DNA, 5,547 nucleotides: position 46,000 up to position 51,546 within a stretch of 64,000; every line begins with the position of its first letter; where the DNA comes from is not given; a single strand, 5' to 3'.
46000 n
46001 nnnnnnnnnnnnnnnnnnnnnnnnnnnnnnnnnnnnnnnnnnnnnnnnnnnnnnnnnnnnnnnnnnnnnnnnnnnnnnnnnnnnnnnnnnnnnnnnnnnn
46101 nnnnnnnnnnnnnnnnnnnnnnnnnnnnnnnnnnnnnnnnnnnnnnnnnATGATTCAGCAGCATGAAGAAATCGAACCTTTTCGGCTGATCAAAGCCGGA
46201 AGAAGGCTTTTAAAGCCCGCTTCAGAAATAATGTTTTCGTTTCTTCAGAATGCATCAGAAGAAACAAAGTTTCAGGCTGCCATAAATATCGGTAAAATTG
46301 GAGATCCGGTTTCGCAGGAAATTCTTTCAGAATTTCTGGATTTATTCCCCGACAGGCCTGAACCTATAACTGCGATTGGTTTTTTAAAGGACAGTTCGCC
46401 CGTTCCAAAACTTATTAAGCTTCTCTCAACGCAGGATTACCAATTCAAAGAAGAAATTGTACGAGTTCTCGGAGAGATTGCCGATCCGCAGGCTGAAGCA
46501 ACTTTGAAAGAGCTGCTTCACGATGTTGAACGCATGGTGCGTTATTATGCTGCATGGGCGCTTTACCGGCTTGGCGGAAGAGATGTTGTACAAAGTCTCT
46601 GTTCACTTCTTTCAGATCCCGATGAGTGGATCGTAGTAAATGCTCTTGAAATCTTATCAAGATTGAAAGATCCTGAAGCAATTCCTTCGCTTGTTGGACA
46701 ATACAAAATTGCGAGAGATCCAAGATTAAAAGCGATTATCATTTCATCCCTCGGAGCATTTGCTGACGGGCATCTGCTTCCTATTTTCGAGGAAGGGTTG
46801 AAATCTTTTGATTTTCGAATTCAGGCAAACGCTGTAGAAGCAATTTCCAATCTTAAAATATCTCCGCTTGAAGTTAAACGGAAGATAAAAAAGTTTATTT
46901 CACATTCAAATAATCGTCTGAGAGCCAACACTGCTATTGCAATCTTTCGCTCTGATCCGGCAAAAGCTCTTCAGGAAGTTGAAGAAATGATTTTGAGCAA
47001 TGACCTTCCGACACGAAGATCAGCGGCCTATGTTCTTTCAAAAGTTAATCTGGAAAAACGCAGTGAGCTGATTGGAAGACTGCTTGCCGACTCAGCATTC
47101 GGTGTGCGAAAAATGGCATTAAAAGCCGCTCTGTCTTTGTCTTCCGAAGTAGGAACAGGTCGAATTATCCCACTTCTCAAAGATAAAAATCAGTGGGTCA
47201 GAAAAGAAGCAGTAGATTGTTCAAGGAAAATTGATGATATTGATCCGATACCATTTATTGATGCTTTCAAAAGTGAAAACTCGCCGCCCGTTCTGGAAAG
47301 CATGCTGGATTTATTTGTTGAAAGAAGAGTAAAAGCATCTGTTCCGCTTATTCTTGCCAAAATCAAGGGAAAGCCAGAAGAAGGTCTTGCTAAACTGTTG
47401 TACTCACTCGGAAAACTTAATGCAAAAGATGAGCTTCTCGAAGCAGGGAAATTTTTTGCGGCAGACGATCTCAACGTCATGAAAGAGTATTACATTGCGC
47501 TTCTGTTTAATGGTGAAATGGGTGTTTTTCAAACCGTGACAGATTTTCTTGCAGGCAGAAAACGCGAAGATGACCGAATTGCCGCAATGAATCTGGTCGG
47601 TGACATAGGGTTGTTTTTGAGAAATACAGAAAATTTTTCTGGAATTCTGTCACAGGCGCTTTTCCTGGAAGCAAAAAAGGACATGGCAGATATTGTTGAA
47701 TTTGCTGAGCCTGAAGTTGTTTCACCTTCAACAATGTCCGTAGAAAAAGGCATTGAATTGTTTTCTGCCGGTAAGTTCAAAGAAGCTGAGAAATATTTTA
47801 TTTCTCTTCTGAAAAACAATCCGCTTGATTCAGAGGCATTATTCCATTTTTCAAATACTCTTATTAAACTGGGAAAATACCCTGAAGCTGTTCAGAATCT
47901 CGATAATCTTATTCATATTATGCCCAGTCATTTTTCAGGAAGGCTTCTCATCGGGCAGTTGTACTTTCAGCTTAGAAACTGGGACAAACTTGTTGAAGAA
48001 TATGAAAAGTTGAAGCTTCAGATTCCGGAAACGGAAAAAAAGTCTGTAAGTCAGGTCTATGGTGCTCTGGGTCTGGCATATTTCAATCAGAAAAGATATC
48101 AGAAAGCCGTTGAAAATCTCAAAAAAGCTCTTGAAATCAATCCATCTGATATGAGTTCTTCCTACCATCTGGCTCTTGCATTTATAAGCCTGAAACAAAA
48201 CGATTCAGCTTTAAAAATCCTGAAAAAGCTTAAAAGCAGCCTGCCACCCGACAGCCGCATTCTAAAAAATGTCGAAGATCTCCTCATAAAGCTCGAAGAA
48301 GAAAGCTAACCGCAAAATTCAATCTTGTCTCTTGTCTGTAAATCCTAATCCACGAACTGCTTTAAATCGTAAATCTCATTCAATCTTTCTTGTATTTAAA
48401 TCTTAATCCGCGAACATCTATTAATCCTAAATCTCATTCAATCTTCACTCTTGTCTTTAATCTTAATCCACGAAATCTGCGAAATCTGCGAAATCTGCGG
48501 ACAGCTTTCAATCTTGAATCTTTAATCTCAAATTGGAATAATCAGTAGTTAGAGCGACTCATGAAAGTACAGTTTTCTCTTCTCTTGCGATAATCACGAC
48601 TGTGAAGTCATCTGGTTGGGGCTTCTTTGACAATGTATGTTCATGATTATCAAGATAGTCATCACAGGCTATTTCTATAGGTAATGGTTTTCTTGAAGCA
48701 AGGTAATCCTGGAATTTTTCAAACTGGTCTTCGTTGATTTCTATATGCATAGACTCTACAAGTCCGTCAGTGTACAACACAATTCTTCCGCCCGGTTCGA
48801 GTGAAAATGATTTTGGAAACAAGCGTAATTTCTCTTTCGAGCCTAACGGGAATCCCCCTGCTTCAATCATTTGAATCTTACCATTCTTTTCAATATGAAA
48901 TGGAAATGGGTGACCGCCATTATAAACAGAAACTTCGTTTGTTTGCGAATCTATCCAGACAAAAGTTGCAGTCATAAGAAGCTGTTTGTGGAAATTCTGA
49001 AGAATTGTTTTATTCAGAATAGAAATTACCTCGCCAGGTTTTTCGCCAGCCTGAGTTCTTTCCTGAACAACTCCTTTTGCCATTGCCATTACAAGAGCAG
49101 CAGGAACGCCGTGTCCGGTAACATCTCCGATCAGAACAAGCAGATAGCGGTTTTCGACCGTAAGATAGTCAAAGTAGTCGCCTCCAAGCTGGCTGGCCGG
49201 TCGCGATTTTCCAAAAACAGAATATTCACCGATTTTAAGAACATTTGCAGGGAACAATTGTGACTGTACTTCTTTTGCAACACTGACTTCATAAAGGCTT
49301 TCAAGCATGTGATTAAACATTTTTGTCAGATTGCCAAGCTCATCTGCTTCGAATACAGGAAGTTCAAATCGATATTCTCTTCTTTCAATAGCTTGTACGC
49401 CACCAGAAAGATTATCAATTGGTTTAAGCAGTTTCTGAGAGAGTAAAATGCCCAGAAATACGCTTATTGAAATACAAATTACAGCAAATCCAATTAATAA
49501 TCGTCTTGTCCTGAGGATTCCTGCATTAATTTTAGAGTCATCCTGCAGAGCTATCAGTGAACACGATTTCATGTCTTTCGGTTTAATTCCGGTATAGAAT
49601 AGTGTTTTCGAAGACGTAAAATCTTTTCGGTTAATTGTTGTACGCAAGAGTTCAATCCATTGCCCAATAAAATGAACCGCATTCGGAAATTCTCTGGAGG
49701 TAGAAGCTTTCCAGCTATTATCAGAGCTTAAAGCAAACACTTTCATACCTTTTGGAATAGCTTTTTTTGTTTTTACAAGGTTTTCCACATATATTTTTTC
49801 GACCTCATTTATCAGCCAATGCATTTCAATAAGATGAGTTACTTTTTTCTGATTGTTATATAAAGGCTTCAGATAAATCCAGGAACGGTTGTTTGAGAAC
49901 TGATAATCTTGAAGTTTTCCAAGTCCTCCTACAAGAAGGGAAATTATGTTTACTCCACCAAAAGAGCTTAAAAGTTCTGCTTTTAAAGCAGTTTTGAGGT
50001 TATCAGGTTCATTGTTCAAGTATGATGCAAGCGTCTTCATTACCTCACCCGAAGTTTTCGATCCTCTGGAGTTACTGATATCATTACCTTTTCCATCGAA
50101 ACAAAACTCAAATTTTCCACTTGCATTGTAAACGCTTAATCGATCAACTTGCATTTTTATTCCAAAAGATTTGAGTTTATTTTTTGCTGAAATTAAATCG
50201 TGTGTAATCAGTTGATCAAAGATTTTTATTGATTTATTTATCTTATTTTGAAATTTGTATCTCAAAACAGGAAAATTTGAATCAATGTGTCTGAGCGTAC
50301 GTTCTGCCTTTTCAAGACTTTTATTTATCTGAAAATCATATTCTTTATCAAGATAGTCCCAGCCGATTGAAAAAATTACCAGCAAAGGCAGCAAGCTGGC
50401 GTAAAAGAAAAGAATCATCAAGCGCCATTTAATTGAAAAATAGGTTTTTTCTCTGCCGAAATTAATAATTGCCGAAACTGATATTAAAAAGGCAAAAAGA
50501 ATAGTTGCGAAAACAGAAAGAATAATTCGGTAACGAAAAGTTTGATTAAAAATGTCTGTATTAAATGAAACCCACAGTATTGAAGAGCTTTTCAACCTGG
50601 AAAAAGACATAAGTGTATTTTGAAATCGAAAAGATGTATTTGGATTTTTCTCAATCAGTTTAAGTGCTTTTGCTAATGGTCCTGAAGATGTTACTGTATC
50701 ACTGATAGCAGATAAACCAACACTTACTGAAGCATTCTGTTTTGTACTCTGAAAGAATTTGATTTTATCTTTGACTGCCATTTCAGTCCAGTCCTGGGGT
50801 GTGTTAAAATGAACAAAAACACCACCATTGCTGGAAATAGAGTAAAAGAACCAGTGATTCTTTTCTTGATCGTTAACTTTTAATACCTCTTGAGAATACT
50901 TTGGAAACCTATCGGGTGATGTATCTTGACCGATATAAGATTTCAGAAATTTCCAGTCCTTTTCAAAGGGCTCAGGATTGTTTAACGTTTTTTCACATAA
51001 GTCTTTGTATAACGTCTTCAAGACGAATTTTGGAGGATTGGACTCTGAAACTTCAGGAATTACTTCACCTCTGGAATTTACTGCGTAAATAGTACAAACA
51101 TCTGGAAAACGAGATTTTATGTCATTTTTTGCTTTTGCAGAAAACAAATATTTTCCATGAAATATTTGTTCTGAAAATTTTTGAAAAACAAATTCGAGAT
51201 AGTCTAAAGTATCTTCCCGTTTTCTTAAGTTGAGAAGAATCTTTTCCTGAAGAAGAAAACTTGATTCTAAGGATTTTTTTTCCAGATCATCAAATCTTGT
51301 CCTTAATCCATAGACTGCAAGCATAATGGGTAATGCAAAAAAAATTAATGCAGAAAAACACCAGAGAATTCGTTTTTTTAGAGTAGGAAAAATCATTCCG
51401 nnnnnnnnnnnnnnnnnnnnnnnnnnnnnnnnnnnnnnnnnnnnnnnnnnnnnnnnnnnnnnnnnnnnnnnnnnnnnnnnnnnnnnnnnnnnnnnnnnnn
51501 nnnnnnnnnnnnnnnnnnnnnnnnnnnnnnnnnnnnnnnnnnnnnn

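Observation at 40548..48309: Candidate signalling/motor module: TPR+OmpR-type wHTH giant regulator, cNMP-binding protein, two PilT ATPases and a HEAT/TPR protein, with no other pilus genes nearby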

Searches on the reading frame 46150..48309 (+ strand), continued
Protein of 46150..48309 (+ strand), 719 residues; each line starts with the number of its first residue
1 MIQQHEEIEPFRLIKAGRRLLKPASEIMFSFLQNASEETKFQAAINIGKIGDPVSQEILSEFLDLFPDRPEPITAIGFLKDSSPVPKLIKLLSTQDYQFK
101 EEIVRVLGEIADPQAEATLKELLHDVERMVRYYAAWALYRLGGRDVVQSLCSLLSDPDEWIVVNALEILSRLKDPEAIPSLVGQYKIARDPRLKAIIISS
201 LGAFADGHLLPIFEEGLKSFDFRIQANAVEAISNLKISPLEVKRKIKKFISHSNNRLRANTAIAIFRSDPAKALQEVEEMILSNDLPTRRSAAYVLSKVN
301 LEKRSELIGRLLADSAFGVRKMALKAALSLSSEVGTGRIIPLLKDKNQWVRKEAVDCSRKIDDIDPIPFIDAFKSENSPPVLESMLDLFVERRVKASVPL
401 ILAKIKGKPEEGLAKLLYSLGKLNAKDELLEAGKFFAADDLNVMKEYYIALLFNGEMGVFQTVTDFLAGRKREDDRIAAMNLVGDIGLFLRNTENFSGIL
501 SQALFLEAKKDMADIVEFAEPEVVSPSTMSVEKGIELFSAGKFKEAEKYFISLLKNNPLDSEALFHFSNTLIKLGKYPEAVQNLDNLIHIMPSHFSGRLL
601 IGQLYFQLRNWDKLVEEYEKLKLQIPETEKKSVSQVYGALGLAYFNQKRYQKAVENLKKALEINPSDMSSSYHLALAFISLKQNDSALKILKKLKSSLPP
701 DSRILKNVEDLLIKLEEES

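Call 84: find_encoding_contigs(protein=P0111, flank=8000, max_places=2)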
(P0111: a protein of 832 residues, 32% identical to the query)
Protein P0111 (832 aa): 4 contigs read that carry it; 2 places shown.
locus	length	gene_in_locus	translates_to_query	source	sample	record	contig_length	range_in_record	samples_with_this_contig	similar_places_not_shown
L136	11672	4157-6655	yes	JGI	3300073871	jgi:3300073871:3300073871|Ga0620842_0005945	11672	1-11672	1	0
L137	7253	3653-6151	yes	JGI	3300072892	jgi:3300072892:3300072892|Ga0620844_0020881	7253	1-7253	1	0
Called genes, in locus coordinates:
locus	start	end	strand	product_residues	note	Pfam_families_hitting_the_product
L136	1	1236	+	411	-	?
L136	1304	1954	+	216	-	PF07238:PilZ (faint)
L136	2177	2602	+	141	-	-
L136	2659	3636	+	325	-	PF00034:Cytochrom_C (faint), PF13442:Cytochrome_CBB3 (faint)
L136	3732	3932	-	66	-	-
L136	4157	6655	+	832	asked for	PF02985:HEAT (faint), PF13646:HEAT_2, PF03130:HEAT_PBS (weak), PF13646:HEAT_2, PF00437:T2SSE, PF13401:AAA_22 (weak)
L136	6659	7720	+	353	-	PF00437:T2SSE, PF13555:AAA_29 (faint)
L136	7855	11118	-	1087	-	PF14870:PSII_BNR (faint), PF25852:DUF6242_C (faint), PF02012:BNR (faint), PF13088:BNR_2 (faint), PF15902:Sortilin-Vps10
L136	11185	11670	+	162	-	?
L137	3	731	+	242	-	?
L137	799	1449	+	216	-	PF07238:PilZ (faint)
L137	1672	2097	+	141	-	-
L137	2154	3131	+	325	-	PF00034:Cytochrom_C (faint), PF13442:Cytochrome_CBB3 (faint)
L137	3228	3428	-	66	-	-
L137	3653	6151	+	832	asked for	PF02985:HEAT (faint), PF13646:HEAT_2, PF03130:HEAT_PBS (weak), PF13646:HEAT_2, PF00437:T2SSE, PF13401:AAA_22 (weak)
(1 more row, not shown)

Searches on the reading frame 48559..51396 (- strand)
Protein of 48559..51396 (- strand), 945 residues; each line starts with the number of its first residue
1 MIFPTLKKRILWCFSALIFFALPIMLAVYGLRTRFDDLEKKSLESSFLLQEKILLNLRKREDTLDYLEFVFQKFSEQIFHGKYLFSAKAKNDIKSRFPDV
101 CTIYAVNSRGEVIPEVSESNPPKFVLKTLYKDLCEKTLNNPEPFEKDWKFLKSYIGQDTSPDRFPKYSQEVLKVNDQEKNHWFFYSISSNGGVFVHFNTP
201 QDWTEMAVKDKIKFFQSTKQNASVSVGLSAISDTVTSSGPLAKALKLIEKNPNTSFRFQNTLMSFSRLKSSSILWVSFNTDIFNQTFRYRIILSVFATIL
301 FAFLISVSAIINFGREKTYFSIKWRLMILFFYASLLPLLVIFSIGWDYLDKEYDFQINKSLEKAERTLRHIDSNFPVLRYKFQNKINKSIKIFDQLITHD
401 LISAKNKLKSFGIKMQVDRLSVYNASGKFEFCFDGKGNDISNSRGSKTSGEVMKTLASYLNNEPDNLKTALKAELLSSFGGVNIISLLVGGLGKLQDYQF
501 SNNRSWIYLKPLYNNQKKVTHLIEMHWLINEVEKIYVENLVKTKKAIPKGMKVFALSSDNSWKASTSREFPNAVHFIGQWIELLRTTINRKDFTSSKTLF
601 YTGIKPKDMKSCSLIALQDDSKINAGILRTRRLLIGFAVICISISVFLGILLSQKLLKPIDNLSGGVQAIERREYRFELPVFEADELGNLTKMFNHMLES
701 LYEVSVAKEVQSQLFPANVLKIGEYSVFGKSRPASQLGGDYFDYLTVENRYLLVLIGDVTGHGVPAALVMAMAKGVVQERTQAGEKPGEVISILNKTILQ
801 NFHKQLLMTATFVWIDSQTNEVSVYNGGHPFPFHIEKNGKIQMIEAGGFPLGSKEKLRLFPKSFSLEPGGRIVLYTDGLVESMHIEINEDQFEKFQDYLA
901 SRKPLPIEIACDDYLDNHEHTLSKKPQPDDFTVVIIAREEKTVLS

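Call 5: search_protein_families(library=pfam, proteins=[window:48559-51396:-], max_evalue=0.01)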
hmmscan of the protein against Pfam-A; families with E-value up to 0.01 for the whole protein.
window:48559-51396:- (945 aa): 2 families
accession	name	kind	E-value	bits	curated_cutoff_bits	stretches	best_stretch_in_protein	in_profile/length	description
PF07228.17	SpoIIE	-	8.7e-41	140.4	25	1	750-938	3-191/192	Stage II sporulation protein E (SpoIIE)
PF00672.30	HAMP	-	2.3e-06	28.3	25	1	651-701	1-51/53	HAMP domain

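Call 6: search_protein_families(library=ncbifam, proteins=[window:48559-51396:-], max_evalue=0.01)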
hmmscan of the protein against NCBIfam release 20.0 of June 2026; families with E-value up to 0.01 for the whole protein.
window:48559-51396:- (945 aa): 18 families
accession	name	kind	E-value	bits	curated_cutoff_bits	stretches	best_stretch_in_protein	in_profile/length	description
NF038263.1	prot_phos_SiaA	equivalog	2.3e-15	56.2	700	2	731-883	443-601/658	biofilm regulation protein phosphatase SiaA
NF045505.1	RR_RssB_Pseudo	equivalog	3.5e-12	46.1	700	1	656-883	104-342/394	two-component system response regulator RssB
TIGR02865.1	spore_II_E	equivalog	7.2e-11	40.9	490.8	1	735-935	564-760/764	stage II sporulation protein E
NF033092.0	HK_WalK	equivalog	2.9e-10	39.4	725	1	622-709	167-254/594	cell wall metabolism sensor histidine kinase WalK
NF053592.1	HK_near_YfiR_like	equivalog_domain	3.6e-07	30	194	1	609-701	128-221/223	sensor histidine kinase, YfiR-like protein-associated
NF012163.2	BaeS_SmeS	equivalog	5.3e-05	22.3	500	1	621-702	154-234/457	sensor histidine kinase efflux regulator BaeS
NF008184.0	PRK10935.1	equivalog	0.00011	21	553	1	635-703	156-224/565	nitrate/nitrite two-component system sensor histidine kinase NarQ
TIGR01386.1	cztS_silS_copS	subfamily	0.00012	21.3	292.55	1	613-703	145-236/457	heavy metal sensor histidine kinase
NF008468.0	PRK11360.1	equivalog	0.00027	19.4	646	1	621-707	185-269/616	two-component system sensor histidine kinase AtoS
NF041210.1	his_kin_PieS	equivalog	0.00039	19.5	850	1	638-708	173-243/474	two component system sensor histidine kinase PieS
NF045673.1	c-di-GMPRcptLapD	equivalog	0.00073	17.9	1020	1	638-703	155-220/647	cyclic di-GMP receptor LapD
NF047496.1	HK_LIC11548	equivalog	0.00076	18.4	750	1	634-701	276-344/589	LIC_11548 family sensor histidine kinase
NF058527.1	HistKinChvGCaul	equivalog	0.0008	18.2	740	1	622-703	217-301/535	two-component sensor histidine kinase ChvG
NF012226.0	AdeS_HK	equivalog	0.00082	18.6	500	1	639-707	66-136/353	two-component sensor histidine kinase AdeS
NF045911.1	TCSHisKinNblS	equivalog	0.0011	17.4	1000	1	631-703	180-252/621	two-component system sensor histidine kinase NblS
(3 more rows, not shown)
